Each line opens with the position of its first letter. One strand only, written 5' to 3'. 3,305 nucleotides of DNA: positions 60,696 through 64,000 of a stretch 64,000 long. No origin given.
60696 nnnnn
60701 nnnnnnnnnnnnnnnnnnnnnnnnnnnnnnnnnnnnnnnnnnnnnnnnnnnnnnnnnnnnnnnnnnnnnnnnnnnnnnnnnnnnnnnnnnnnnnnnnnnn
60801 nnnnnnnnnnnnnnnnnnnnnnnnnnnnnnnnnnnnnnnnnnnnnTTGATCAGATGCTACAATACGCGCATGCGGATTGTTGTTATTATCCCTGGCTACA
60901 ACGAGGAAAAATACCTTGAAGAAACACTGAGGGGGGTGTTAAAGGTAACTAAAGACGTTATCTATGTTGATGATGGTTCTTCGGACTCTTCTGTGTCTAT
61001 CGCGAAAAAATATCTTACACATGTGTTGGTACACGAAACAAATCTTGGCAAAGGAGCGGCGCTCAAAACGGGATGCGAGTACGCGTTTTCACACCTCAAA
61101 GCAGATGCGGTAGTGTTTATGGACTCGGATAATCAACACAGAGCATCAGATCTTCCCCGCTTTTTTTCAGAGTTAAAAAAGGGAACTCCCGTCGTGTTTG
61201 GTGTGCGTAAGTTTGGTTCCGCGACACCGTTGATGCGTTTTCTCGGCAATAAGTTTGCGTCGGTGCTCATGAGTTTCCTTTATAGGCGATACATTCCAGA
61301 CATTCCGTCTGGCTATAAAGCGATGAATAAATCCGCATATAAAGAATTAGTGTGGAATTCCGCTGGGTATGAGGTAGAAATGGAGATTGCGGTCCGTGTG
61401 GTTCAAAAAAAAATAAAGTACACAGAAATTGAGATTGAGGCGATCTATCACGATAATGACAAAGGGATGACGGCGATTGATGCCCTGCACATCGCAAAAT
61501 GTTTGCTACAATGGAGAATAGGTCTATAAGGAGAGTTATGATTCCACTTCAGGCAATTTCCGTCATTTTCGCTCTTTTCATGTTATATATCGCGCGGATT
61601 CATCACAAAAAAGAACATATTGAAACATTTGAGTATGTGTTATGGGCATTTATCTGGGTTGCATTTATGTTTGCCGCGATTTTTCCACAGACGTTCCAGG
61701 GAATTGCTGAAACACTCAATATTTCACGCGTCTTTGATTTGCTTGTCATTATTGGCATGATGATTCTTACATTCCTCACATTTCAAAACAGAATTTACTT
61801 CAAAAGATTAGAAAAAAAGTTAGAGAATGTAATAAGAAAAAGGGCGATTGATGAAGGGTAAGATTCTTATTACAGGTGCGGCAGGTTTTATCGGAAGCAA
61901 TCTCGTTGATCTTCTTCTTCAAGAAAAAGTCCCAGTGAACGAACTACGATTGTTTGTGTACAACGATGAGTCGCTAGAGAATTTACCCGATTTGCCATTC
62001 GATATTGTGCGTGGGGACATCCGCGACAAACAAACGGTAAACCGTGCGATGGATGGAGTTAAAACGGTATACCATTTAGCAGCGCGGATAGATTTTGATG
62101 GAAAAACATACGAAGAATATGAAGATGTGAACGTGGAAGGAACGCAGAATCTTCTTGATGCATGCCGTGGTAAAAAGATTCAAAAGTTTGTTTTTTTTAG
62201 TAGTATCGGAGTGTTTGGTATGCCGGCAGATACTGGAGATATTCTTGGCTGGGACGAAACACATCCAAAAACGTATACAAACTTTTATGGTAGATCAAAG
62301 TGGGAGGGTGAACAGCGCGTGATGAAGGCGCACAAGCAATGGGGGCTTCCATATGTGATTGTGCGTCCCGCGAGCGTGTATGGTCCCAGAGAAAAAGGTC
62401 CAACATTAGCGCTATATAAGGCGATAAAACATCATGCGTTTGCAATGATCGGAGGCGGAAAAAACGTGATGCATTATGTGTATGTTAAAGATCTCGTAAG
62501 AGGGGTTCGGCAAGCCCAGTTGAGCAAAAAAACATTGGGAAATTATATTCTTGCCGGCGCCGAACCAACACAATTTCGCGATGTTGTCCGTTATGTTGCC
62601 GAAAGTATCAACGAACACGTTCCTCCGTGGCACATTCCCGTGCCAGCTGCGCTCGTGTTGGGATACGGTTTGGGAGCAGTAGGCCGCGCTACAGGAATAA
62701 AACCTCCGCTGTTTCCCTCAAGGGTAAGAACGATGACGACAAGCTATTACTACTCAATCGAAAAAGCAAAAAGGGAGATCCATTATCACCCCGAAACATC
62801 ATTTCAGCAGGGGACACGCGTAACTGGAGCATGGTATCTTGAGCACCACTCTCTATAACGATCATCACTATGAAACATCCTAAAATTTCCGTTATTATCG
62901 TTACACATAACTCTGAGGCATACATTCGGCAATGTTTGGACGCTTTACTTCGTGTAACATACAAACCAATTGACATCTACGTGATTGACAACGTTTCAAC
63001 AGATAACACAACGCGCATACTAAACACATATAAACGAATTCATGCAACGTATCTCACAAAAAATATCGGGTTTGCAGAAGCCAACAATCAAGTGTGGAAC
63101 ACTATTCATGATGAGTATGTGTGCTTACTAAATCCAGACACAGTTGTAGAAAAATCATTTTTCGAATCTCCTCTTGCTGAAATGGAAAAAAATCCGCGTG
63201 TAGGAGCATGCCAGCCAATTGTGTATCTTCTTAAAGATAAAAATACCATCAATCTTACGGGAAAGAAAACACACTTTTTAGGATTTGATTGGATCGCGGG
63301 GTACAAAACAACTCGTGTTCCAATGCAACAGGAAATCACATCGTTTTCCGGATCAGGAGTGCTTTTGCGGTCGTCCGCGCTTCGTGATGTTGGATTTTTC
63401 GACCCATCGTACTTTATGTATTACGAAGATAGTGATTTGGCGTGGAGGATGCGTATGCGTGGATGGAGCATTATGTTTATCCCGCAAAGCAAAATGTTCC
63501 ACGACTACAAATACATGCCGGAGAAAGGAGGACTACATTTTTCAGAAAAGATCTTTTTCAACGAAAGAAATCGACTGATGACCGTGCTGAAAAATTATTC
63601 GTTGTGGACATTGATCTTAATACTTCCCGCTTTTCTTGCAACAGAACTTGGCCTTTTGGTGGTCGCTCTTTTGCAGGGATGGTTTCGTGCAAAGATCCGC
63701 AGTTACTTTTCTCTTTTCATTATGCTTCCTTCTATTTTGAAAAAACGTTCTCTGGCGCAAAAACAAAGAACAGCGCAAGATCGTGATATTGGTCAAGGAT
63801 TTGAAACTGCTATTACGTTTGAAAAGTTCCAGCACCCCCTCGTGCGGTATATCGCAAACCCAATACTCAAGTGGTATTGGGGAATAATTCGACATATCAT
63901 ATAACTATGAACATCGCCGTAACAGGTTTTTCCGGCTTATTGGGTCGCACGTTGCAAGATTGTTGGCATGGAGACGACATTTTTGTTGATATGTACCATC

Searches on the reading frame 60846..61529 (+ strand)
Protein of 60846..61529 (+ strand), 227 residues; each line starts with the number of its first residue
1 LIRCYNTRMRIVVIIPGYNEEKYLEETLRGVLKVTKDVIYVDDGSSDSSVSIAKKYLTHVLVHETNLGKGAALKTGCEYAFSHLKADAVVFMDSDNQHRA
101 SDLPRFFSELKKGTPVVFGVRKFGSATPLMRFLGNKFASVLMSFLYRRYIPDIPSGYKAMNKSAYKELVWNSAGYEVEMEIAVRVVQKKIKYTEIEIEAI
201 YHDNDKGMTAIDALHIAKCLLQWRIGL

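Call 7: search_protein_families(library=pfam, proteins=[window:60846-61529:+], max_evalue=0.01)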
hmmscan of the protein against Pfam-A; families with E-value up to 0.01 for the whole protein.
window:60846-61529:+ (227 aa): 3 families
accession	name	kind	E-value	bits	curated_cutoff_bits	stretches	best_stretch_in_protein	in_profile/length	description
PF00535.33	Glycos_transf_2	-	1.8e-27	96.8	23.3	1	13-168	2-167/168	Glycosyl transferase family 2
PF13641.12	Glyco_tranf_2_3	-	1.1e-06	29.3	27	1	11-96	3-97/230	Glycosyltransferase like family 2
PF10111.15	Glyco_tranf_2_2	-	0.00024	21.1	27.3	1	13-97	2-93/276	Glycosyltransferase like family 2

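Call 11: search_protein_families(library=ncbifam, proteins=[window:60846-61529:+], max_evalue=0.001)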
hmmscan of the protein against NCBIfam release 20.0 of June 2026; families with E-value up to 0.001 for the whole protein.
window:60846-61529:+ (227 aa): 14 families
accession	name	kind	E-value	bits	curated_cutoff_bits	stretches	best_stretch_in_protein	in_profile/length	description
NF058614.1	PPMAGASynPpgS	equivalog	4.2e-26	91.8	370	1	12-214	3-213/226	polyprenyl-phospho-N-acetylgalactosaminyl synthase PpgS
TIGR04182.1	glyco_TIGR04182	equivalog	6e-26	91.5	325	1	11-209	2-199/293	S-layer glycoprotein N-glycosyltransferase AglJ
NF041391.1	DPhHxTase_Halo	equivalog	1.9e-15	56.4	375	1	17-215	3-196/213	dolichyl-phosphate hexose transferase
NF047588.1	GlcsyltransPgfSStrep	equivalog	1.8e-12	47.1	500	1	9-168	1-167/308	glycosyltransferase PgfS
NF007986.1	PRK10714.1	equivalog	3.4e-10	39.4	529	1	10-170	7-169/316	undecaprenyl-phosphate 4-deoxy-4-formamido-L-arabinose transferase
TIGR03937.1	PgaC_IcaA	equivalog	4.4e-10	39.1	422.3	1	10-95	46-135/407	poly-beta-1,6-N-acetyl-D-glucosamine synthase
TIGR04283.1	glyco_like_mftF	equivalog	1.3e-09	38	182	1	12-99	2-86/221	TIGR04283 family arsenosugar biosynthesis glycosyltransferase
NF047683.1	TeichurnBiosyTuaG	equivalog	1.7e-08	34.5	400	1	7-111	4-112/252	teichuronic acid biosynthesis protein TuaG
NF007482.0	PRK10073.1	equivalog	2.5e-08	33.3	423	1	7-97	4-97/334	glycosyltransferase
TIGR03965.1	mycofact_glyco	equivalog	5.1e-08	32.2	280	1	10-112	75-181/467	mycofactocin biosynthesis glycosyltransferase MftF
NF041865.1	EpsU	equivalog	1.5e-05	24.2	700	1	7-113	37-150/394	exopolysaccharide biosynthesis GT2 family glycosyltransferase EpsU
NF041875.1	EPS_EpsD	equivalog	2.2e-05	24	370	1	13-113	3-107/325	exopolysaccharide biosynthesis glycosyltransferase EpsD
NF010496.0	PRK13915.1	equivalog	2.9e-05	23.3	262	1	7-99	29-130/307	glucosyl-3-phosphoglycerate synthase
NF038299.1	EPS_HpsN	equivalog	0.00024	20.2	425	1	10-98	2-94/317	hormogonium polysaccharide biosynthesis glycosyltransferase HpsN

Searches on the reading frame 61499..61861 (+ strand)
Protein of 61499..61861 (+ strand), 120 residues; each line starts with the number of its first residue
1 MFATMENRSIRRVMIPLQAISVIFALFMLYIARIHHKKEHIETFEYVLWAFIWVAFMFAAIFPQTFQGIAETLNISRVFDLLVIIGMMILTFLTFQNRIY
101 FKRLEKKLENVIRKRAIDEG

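Call 11: search_protein_families(library=ncbifam, proteins=[window:61499-61861:+], max_evalue=0.001)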
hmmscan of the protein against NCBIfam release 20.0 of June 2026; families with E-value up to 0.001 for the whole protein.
window:61499-61861:+ (120 aa): 0 families

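Call 16: search_protein_families(library=pfam, proteins=[window:61499-61861:+], max_evalue=5)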
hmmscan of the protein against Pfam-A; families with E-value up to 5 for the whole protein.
window:61499-61861:+ (120 aa): 8 families
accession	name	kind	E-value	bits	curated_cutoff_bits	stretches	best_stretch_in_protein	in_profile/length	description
PF10066.14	DUF2304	-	7.6e-20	71.6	25.5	1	17-119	2-104/106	Uncharacterized conserved protein (DUF2304)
PF25323.1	6TM_PilS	-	0.0028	17.8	27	1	19-90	21-97/189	PilS-like transmembrane domain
PF20966.2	MASE6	-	0.01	16.3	27.4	1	14-68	36-90/170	MASE6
PF09852.15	DUF2079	-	0.027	14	28.2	1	19-73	154-207/459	Predicted membrane protein (DUF2079)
PF03203.19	MerC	-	0.031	15.3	27.6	1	10-97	38-106/108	MerC mercury resistance protein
PF13346.12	ABC2_membrane_5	-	0.036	14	25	1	15-94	86-166/205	ABC-2 family transporter protein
PF07457.16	DUF1516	-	0.45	11.1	30.5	1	46-97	5-58/108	Protein of unknown function (DUF1516)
PF10754.15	DUF2569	-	1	10.2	26.5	1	7-58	78-133/143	Protein of unknown function (DUF2569)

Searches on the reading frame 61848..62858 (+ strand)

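Call 7: search_protein_families(library=pfam, proteins=[window:61848-62858:+], max_evalue=0.01)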
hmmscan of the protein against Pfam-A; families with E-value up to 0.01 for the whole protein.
window:61848-62858:+ (336 aa): 9 families
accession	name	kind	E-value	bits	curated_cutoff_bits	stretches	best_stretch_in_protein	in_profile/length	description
PF01370.27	Epimerase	-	1.3e-40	139.7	20.9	1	6-223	1-224/240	NAD dependent epimerase/dehydratase family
PF01073.25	3Beta_HSD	-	3.3e-38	131.8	22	1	7-217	1-222/280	3-beta hydroxysteroid dehydrogenase/isomerase family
PF16363.11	GDP_Man_Dehyd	-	4.9e-35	122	27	1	7-324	1-330/332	GDP-mannose 4,6 dehydratase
PF07993.18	NAD_binding_4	-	2.4e-26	92.9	20.1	1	61-186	79-216/258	Male sterility protein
PF04321.23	RmlD_sub_bind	-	9.9e-19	67.9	27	1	5-184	2-158/287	RmlD substrate binding domain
PF13460.12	NAD_binding_10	-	8.5e-18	65.3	27.2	1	10-181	1-150/184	NAD(P)H-binding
PF02719.21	Polysacc_synt_2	-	7e-13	48.8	20.2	1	6-119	1-128/293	Polysaccharide biosynthesis protein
PF05368.20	NmrA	-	4.6e-10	40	27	1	2-120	1-107/298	NmrA-like family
PF08659.16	KR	-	4.8e-05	23.8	22.6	1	4-125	1-143/180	KR domain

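Call 20: search_protein_families(library=ncbifam, proteins=[window:61848-62858:+], max_evalue=0.00001)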
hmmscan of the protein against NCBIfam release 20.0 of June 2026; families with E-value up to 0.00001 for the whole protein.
window:61848-62858:+ (336 aa): 30 families (the best 25 are shown)
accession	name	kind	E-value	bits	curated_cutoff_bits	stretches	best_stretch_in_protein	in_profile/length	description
TIGR03466.1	HpnA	hypoth_equivalog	3.7e-47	160.8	367.65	1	5-334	2-325/327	hopanoid-associated sugar epimerase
NF042422.1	oxyalk_red_OleD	equivalog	6.3e-35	121.1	580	1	5-324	2-322/329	2-alkyl-3-oxoalkanoate reductase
TIGR04180.1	EDH_00030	hypoth_equivalog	7.8e-35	120.4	475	1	6-258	1-260/297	NAD-dependent 4,6-dehydratase LegB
NF042423.1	oxyalk_red_Shew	equivalog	9.3e-35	120.2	580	1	5-323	10-328/331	2-alkyl-3-oxoalkanoate reductase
TIGR01181.1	dTDP_gluc_dehyt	equivalog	1.3e-31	109.8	365.1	1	5-335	1-316/321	dTDP-glucose 4,6-dehydratase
NF052578.1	StrlDmthSdmBMthl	equivalog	1.1e-29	104.3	600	1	6-264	3-255/328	sterol demethylase protein SdmB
TIGR01179.1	galE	equivalog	5.1e-21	74.8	262.3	1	5-184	1-183/332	UDP-glucose 4-epimerase GalE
TIGR01746.1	Thioester-redct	subfamily_domain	3.3e-20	72.6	213.35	1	64-184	82-202/371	thioester reductase domain-containing protein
TIGR02197.1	heptose_epim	equivalog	5.6e-18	65.2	274.6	1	6-268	1-274/316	ADP-glyceromanno-heptose 6-epimerase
NF007582.0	PRK10217.1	equivalog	2.3e-17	63.1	698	1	5-259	3-275/355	dTDP-glucose 4,6-dehydratase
NF043036.1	ErythonDh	equivalog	4.2e-17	62.3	325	1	5-125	2-131/321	D-erythronate dehydrogenase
NF007490.0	PRK10084.1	subfamily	2.4e-16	59.7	649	1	5-259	2-282/361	dTDP-glucose 4,6-dehydratase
NF041293.1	G6PDh_Azf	equivalog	1.6e-13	50.7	400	1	2-172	1-177/252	NAD-dependent glucose-6-phosphate dehydrogenase Azf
NF005539.0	PRK07201.1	equivalog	4.7e-13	48.7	549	1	6-184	3-184/657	SDR family oxidoreductase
TIGR01777.1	yfcH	hypoth_equivalog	6.4e-13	48.9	207.35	1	6-270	1-254/292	TIGR01777 family oxidoreductase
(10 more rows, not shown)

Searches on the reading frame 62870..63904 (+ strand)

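Call 7: search_protein_families(library=pfam, proteins=[window:62870-63904:+], max_evalue=0.01)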
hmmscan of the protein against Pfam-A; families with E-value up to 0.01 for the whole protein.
window:62870-63904:+ (344 aa): 4 families
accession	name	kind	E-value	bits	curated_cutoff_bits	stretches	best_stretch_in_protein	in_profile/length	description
PF00535.33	Glycos_transf_2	-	9.4e-25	87.9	23.3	1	7-174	1-167/168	Glycosyl transferase family 2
PF13641.12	Glyco_tranf_2_3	-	9.7e-19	68.7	27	1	4-209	1-209/230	Glycosyltransferase like family 2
PF13632.12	Glyco_trans_2_3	-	4.4e-15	56.5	27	1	83-286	1-192/198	Glycosyl transferase family group 2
PF13704.12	Glyco_tranf_2_4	-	0.00017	22.5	27.5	1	14-83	2-69/98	Glycosyl transferase family 2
